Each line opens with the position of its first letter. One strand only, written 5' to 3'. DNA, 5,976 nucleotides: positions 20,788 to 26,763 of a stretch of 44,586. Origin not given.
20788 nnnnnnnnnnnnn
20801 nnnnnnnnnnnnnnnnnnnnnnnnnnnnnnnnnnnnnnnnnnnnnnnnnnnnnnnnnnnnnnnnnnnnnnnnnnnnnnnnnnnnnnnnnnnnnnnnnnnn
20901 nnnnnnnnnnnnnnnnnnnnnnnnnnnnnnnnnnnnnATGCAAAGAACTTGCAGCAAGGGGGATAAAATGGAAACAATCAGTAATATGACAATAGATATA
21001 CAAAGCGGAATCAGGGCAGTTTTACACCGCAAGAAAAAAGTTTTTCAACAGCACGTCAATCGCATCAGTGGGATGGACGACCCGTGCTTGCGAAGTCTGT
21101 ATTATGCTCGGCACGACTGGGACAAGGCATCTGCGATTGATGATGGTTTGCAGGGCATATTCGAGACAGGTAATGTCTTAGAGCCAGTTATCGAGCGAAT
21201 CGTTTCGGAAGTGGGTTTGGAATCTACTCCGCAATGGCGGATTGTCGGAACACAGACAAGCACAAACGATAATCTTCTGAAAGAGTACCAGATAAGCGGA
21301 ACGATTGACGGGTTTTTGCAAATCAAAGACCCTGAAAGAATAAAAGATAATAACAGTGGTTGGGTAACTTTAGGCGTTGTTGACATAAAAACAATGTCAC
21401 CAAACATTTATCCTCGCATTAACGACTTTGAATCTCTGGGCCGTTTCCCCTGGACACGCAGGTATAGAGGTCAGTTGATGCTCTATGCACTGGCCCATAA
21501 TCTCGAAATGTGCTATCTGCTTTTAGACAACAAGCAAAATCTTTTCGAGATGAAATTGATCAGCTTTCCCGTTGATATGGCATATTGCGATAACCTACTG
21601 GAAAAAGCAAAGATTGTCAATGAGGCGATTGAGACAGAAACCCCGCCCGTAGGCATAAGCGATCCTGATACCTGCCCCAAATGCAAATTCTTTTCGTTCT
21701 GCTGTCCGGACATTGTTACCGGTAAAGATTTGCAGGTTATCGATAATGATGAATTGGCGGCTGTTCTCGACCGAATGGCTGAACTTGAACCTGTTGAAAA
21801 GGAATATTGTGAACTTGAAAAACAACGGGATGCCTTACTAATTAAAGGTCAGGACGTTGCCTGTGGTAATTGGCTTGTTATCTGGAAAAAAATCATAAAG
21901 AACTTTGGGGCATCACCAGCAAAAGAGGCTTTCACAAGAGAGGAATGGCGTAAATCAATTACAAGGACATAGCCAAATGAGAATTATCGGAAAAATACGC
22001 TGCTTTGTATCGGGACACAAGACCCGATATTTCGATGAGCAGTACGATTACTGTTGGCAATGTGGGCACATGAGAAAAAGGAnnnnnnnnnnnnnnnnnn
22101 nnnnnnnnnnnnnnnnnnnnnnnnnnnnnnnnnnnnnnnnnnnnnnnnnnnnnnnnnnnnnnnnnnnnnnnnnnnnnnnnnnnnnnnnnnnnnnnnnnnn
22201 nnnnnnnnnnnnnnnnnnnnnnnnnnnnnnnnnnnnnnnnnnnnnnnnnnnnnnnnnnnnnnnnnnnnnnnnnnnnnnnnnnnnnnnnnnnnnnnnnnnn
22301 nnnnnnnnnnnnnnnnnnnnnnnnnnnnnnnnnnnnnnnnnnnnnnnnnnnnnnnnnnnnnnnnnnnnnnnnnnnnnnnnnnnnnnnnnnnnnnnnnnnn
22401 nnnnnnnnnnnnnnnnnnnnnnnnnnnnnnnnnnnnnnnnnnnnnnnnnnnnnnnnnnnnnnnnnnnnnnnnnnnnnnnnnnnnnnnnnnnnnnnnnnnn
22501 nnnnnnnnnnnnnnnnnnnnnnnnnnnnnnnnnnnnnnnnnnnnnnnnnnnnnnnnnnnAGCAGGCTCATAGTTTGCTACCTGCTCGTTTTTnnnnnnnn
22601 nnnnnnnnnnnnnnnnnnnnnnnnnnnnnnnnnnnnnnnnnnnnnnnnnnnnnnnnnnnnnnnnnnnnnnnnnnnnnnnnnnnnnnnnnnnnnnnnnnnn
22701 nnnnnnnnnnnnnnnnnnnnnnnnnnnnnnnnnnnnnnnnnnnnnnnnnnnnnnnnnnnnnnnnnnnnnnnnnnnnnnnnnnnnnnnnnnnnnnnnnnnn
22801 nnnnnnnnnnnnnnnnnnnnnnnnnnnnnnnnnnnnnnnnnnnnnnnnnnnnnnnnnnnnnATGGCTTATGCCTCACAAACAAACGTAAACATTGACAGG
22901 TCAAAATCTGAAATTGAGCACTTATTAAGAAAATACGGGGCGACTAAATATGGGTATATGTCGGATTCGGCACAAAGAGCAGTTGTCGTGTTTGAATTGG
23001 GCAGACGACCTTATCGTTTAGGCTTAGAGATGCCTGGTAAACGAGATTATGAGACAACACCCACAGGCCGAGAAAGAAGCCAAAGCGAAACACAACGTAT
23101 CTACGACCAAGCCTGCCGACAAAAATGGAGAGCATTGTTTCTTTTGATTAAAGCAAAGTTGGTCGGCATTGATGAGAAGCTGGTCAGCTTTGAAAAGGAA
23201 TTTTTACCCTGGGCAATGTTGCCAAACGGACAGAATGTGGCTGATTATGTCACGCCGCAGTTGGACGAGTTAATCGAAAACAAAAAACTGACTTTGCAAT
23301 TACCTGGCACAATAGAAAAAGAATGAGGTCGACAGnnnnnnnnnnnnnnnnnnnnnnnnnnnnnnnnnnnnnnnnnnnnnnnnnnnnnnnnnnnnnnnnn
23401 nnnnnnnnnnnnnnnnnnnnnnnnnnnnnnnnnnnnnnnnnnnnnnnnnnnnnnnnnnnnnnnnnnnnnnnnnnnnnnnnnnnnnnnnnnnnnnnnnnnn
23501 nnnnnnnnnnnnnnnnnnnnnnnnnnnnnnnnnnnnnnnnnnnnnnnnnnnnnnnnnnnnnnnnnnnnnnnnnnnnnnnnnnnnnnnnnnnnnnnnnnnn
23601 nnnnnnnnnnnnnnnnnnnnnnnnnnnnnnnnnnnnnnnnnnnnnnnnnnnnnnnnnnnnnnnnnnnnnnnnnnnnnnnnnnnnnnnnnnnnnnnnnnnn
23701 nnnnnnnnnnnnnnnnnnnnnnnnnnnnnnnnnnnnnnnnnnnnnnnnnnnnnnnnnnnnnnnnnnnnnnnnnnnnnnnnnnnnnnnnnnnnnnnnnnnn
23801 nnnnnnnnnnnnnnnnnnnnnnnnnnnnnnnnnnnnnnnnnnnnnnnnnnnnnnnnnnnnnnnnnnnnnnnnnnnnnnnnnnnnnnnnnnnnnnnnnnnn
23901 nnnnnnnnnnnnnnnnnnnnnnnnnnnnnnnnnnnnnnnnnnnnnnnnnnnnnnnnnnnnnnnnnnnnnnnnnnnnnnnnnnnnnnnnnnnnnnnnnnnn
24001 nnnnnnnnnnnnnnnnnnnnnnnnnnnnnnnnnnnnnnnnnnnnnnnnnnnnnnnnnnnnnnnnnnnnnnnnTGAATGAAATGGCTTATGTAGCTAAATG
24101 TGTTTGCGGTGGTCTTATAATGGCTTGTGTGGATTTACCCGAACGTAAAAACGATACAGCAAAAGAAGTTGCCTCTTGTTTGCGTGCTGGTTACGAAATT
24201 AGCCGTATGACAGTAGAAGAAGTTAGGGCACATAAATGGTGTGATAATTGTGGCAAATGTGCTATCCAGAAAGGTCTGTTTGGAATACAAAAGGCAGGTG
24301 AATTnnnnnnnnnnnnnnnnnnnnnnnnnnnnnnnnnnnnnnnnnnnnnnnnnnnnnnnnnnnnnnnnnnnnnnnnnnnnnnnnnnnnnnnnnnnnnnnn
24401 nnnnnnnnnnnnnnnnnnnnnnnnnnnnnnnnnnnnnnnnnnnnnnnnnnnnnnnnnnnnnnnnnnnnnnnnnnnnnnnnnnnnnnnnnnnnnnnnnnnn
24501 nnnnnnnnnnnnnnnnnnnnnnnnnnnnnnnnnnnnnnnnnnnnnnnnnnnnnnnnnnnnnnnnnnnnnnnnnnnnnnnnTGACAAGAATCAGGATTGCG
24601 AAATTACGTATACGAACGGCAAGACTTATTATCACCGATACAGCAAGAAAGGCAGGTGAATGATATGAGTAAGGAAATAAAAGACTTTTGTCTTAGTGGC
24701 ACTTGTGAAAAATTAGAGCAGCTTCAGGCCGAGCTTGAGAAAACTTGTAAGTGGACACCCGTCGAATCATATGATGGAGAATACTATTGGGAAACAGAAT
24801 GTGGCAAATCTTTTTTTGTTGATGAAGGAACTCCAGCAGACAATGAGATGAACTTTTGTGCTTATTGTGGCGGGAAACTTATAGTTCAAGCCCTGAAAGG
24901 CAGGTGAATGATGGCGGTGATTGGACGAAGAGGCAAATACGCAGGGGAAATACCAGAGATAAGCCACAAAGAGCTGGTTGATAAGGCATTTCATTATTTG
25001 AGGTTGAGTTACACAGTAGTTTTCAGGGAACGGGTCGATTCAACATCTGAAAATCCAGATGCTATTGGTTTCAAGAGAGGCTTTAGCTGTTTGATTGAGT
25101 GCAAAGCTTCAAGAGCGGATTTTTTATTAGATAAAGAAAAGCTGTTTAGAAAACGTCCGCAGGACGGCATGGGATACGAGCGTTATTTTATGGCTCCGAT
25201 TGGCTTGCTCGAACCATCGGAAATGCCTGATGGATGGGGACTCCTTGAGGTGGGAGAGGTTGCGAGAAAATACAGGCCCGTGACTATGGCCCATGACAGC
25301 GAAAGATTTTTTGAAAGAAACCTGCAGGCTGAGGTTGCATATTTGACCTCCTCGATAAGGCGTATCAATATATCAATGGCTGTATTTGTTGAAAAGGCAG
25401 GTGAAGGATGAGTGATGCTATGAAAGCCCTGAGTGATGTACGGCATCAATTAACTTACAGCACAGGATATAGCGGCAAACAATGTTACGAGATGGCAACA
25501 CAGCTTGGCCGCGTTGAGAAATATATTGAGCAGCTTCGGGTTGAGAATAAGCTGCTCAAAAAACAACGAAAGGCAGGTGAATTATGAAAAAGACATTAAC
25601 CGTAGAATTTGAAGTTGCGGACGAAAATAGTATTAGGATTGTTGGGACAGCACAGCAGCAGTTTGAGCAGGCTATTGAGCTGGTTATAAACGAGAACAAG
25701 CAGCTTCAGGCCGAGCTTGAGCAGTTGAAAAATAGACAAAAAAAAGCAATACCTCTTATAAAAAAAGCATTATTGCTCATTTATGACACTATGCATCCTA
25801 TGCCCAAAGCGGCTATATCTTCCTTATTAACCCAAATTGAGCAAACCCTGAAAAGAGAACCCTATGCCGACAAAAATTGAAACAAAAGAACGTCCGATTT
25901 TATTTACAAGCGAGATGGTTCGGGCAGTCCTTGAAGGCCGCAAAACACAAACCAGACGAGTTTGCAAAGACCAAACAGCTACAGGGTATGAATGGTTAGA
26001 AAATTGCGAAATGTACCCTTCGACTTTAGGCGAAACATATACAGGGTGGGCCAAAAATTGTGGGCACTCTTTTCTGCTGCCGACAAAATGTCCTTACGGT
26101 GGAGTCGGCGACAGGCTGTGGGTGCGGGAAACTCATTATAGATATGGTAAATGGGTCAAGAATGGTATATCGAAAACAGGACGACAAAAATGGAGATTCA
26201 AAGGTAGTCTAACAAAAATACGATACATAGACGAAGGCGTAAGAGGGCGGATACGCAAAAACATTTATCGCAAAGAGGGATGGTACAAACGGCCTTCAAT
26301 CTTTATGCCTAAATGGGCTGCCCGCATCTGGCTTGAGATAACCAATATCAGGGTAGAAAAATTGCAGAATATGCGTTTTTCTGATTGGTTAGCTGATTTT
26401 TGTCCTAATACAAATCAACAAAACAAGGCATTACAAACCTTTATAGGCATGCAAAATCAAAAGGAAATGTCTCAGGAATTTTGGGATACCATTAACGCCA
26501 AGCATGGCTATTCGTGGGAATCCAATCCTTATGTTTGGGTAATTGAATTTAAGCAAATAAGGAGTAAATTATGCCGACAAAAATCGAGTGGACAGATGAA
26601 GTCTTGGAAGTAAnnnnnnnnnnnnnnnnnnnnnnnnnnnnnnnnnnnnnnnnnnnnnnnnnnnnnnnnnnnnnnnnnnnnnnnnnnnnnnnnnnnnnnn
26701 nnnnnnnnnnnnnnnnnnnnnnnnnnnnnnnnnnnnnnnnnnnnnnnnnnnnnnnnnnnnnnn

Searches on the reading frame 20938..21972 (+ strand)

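Call 8: search_protein_families(library=phrogs, proteins=[window:20938-21972:+], max_evalue=0.001)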
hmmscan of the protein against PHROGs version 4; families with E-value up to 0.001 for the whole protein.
window:20938-21972:+ (344 aa): 4 families
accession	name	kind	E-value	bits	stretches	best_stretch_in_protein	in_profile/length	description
phrog_1990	-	DNA, RNA and nucleotide metabolism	5.2e-19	69.7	1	16-266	12-246/290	Cas4-domain exonuclease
phrog_1706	-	DNA, RNA and nucleotide metabolism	5.4e-10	40.2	1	40-263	49-250/293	CRISPR/Cas system associated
phrog_434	-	DNA, RNA and nucleotide metabolism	3.7e-06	27.4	1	71-322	102-329/372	RecE-like recombination exonuclease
phrog_2506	-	DNA, RNA and nucleotide metabolism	0.00049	20.3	0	114-242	187-317/342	exonuclease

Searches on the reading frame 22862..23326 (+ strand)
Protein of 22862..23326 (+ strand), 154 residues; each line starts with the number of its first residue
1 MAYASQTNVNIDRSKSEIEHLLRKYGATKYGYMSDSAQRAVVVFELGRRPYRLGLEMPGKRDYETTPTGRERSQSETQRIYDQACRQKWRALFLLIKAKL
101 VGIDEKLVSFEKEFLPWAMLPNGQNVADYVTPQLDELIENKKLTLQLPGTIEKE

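Call 86: search_protein_families(library=phrogs, proteins=[window:22862-23326:+], max_evalue=0.01)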
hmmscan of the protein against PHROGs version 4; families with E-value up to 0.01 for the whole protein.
window:22862-23326:+ (154 aa): 1 family
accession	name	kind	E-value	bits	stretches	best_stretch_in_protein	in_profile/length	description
phrog_17260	-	unknown function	6.9e-41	140.8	1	1-148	2-150/158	-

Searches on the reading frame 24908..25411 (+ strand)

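Call 37: search_protein_families(library=pfam, proteins=[window:24908-25411:+], max_evalue=0.01)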
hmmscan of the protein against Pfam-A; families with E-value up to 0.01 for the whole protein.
window:24908-25411:+ (167 aa): 0 families

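Call 86: search_protein_families(library=phrogs, proteins=[window:24908-25411:+], max_evalue=0.01)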
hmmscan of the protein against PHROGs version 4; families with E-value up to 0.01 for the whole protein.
window:24908-25411:+ (167 aa): 6 families
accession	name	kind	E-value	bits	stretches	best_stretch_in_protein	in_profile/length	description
phrog_631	-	unknown function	9.3e-39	134.6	1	14-158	19-184/260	-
phrog_9263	-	unknown function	1.5e-22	81.8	1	16-155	60-209/230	-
phrog_16308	-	unknown function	2.4e-07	31.7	1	18-64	3-53/58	-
phrog_5429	-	DNA, RNA and nucleotide metabolism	2.9e-07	31.5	1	51-117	53-124/176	DNA repair protein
phrog_2776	-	unknown function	2.3e-05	25.2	1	56-128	52-121/181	-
phrog_14517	-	unknown function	0.0048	17.4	1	64-120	64-121/296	-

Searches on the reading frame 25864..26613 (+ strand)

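Call 8: search_protein_families(library=phrogs, proteins=[window:25864-26613:+], max_evalue=0.001)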
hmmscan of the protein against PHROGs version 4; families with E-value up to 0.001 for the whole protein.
window:25864-26613:+ (249 aa): 4 families
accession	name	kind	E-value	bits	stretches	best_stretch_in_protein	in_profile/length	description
phrog_874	-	unknown function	7.9e-57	193.7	1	4-239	62-264/277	-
phrog_18361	-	unknown function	6e-19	69.6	1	148-234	1-88/92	-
phrog_27495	-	unknown function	4.3e-18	66.7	1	5-98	3-98/186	-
phrog_28019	-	unknown function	9e-11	42.6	1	8-37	2-31/55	-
